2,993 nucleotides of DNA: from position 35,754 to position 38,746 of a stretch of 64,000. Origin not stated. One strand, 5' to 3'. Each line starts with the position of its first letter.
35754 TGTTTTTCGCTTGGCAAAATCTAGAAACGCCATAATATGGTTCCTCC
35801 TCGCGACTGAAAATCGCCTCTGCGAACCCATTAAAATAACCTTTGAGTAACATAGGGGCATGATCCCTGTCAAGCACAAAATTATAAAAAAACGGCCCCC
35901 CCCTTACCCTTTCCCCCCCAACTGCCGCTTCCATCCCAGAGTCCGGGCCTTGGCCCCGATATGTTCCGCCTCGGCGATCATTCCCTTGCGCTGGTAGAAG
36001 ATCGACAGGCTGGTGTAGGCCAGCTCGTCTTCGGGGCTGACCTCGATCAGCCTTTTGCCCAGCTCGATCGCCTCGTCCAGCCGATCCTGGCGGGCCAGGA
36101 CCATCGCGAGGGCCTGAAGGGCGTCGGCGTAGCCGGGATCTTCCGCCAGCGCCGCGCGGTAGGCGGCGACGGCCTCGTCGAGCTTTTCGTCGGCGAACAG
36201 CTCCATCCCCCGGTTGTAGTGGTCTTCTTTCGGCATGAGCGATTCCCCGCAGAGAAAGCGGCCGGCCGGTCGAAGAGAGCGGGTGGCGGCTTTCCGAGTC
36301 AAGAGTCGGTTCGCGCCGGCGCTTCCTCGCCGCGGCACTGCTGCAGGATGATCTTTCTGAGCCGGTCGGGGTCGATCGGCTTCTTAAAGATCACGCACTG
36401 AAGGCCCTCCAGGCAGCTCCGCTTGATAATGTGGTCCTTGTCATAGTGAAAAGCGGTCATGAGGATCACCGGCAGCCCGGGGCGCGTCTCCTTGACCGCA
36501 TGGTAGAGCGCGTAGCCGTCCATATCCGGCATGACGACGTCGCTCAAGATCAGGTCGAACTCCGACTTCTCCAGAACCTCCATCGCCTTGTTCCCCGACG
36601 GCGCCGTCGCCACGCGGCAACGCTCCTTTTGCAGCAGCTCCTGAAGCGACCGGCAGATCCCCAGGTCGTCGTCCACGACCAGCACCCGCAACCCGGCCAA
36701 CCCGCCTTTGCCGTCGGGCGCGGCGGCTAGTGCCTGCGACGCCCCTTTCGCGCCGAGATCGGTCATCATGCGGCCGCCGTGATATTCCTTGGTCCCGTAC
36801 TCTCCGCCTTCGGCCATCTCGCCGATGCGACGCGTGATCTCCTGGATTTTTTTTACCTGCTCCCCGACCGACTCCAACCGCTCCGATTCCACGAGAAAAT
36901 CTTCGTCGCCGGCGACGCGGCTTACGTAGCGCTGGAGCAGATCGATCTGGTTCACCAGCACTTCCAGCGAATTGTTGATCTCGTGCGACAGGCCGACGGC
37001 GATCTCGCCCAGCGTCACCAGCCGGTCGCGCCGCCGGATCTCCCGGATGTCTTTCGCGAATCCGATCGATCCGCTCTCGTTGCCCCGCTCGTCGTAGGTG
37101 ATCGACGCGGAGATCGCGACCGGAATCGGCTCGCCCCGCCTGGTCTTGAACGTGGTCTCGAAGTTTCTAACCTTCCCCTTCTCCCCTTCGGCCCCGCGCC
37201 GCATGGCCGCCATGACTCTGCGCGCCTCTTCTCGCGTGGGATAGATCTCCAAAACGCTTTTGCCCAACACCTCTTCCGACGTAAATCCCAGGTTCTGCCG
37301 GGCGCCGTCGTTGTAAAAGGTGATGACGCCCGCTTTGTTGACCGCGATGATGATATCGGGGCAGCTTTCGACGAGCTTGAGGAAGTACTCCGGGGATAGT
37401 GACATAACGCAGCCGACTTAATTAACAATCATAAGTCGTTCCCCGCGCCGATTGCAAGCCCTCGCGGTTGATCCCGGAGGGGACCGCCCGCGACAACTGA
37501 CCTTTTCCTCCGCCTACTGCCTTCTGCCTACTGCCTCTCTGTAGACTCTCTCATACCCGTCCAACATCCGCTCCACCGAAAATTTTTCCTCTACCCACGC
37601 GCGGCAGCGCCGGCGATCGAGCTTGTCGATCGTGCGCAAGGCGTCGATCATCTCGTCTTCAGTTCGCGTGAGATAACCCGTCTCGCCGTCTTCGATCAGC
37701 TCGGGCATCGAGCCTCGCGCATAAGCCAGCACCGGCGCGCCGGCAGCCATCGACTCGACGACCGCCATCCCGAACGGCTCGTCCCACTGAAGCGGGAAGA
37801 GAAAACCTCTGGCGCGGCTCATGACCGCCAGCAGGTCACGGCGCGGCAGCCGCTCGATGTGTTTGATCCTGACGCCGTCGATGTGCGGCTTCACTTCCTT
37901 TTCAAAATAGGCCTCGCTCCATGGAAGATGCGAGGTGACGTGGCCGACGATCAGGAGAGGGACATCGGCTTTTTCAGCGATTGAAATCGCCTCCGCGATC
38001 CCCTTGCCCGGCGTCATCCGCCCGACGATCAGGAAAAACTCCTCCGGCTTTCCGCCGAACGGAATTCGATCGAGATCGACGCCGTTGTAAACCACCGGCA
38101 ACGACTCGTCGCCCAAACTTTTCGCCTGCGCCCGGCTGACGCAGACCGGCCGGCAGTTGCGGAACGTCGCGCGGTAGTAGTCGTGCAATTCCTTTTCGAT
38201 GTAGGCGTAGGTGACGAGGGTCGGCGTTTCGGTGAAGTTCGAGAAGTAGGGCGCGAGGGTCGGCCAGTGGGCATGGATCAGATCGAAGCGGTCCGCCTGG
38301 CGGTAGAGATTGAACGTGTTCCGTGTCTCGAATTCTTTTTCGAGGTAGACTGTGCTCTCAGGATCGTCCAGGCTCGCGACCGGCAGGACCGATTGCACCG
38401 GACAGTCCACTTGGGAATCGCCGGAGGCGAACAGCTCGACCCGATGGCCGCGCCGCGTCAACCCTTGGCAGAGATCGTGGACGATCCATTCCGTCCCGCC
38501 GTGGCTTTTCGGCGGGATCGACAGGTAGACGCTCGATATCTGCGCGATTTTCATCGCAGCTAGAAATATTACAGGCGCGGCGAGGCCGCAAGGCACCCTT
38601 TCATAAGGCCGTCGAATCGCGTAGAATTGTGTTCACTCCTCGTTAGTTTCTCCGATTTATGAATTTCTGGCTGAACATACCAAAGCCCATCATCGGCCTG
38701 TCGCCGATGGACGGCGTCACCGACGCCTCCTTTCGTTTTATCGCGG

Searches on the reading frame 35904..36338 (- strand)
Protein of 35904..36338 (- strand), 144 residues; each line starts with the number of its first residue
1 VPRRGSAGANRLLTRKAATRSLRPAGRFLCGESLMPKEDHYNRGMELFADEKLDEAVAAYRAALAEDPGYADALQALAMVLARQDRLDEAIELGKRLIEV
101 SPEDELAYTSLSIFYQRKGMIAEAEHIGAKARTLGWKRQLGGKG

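Call 4: search_protein_families(library=pfam, proteins=[window:35904-36338:-], max_evalue=1)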
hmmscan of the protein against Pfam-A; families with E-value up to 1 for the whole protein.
window:35904-36338:- (144 aa): 21 families
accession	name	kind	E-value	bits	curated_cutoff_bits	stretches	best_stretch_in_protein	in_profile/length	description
PF07719.23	TPR_2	-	1.6e-12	46.9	27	2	39-69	3-33/34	Tetratricopeptide repeat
PF14559.12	TPR_19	-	1.9e-11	44.5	25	2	47-108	1-62/68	Tetratricopeptide repeat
PF13431.12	TPR_17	-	2.4e-11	43.4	24.4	2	59-92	1-34/34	Tetratricopeptide repeat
PF13432.12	TPR_16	-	7.4e-10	39.5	32.7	1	41-102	1-62/65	Tetratricopeptide repeat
PF00515.34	TPR_1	-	2.1e-09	37.3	27.8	2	40-70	4-34/34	Tetratricopeptide repeat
PF13414.12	TPR_11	-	8.6e-09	35.4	26.8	2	46-84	3-41/42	TPR repeat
PF13428.12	TPR_14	-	1.9e-08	34.6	23.5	2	72-109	2-39/44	Tetratricopeptide repeat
PF13424.12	TPR_12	-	4.2e-08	33.7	30.1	1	49-101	22-75/77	Tetratricopeptide repeat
PF13181.12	TPR_8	-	2e-07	31.1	25.7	2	41-68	5-32/34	Tetratricopeptide repeat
PF13374.12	TPR_10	-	2.9e-05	24.4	27.5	1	71-100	2-31/42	Tetratricopeptide repeat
PF24575.1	TPR_Slam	-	0.00043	21.1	35.2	1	40-90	50-100/104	Surface lipoprotein assembly modifier, N-terminal TPR repeats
PF13176.12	TPR_7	-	0.001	19.4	27.9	1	73-105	1-33/36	Tetratricopeptide repeat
PF03704.23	BTAD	-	0.0027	18.5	22.1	1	72-126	63-117/146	Bacterial transcriptional activator domain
PF25064.1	ARM_TT21_5th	-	0.0099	16.6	27.8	1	48-100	12-64/117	TT21 fifth ARM repeats domain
PF23558.1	TPR_P4H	-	0.01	16.4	27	1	71-114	42-85/91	Prolyl 4-hydroxylase peptide-substrate-binding domain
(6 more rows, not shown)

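Call 63: search_protein_families(library=padloc, proteins=[window:35904-36338:-], max_evalue=0.1)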
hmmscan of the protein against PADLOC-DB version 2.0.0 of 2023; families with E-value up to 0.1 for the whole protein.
window:35904-36338:- (144 aa): 3 families
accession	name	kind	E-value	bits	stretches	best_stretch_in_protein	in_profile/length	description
PDLC01101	PrimPol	-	0.00011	19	1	52-113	48-107/490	adaptation polymerase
PDLC03925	OloA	-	0.02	12.1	1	39-113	119-194/596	-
PDLC01172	TPR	-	0.033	11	1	75-118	88-136/448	TPR repeats containing protein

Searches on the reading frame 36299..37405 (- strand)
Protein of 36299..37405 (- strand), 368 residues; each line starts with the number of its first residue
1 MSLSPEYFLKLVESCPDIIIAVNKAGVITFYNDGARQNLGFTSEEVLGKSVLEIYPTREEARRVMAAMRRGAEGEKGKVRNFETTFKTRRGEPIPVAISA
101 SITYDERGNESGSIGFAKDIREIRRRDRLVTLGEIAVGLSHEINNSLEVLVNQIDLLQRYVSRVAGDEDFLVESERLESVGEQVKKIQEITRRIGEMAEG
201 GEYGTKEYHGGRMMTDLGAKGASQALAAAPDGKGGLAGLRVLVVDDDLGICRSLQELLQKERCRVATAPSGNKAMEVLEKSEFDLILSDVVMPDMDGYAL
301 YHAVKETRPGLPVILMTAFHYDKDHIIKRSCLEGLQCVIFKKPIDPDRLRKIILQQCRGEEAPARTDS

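Call 4: search_protein_families(library=pfam, proteins=[window:36299-37405:-], max_evalue=1)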
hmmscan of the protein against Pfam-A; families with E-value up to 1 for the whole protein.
window:36299-37405:- (368 aa): 7 families
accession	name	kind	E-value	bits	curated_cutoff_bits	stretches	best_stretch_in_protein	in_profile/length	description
PF00072.30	Response_reg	-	2.6e-23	82.7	30.2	1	241-353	1-110/111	Response regulator receiver domain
PF00989.32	PAS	-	9.3e-17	61.5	22.6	1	10-120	5-113/113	PAS fold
PF13426.13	PAS_9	-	1.3e-16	61.2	27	1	17-122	2-103/103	PAS domain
PF08448.16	PAS_4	-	5.3e-13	49.6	23.1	1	12-124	1-109/110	PAS fold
PF08447.18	PAS_3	-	0.00015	22.4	25.6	1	29-116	2-88/89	PAS fold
PF00512.31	HisKA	-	0.0092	16.5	26.9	1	137-194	7-57/66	His Kinase A (phospho-acceptor) domain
PF13188.13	PAS_8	-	0.0098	16.2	21.8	1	7-56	2-52/65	PAS domain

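Call 63: search_protein_families(library=padloc, proteins=[window:36299-37405:-], max_evalue=0.1)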
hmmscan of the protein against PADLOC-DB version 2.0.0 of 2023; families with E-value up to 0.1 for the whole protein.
window:36299-37405:- (368 aa): 4 families
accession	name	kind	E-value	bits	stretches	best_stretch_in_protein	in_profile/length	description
PDLC04725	PDC-M60B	-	3.5e-05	21.7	1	239-296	4-63/158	-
PDLC04726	PDC-M60C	-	0.0014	15.6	1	239-295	1-60/407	-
PDLC00405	SduA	-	0.018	12.6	1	240-302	8-70/323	DUF4263 domain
PDLC04055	PD-T4-6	-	0.028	11.2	1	230-362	357-488/496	-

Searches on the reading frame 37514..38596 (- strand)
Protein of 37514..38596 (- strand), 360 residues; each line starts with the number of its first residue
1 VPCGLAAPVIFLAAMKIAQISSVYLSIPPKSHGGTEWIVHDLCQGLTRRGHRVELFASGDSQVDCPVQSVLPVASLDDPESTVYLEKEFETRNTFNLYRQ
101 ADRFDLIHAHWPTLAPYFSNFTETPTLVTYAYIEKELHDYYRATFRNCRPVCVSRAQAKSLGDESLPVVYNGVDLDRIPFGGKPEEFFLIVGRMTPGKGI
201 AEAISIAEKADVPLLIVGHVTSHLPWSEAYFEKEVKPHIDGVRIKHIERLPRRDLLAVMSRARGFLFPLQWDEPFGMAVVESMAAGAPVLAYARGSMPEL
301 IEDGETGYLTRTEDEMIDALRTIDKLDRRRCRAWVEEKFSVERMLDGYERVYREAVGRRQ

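Call 4: search_protein_families(library=pfam, proteins=[window:37514-38596:-], max_evalue=1)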
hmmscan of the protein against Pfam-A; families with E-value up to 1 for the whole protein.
window:37514-38596:- (360 aa): 7 families
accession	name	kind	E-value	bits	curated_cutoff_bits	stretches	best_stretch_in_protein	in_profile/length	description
PF00534.26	Glycos_transf_1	-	4.4e-22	78.9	26.4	1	184-323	14-155/172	Glycosyl transferases group 1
PF13692.12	Glyco_trans_1_4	-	9.4e-17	62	27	1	188-321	4-137/142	Glycosyl transferases group 1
PF13439.12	Glyco_transf_4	-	3.7e-14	53.6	28.5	1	33-177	2-170/170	Glycosyltransferase Family 4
PF13579.12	Glyco_trans_4_4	-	3.1e-09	37.8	29.7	1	33-130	1-101/158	Glycosyl transferase 4-like domain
PF13524.12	Glyco_trans_1_2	-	1.3e-07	32.1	25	1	207-330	10-118/144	Glycosyl transferase-like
PF20706.3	GT4-conflict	-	0.0014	18.1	26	1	187-309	199-324/385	Family 4 Glycosyltransferase in conflict systems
PF13477.12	Glyco_trans_4_2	-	0.19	12.3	23.4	1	40-113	14-84/139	Glycosyl transferase 4-like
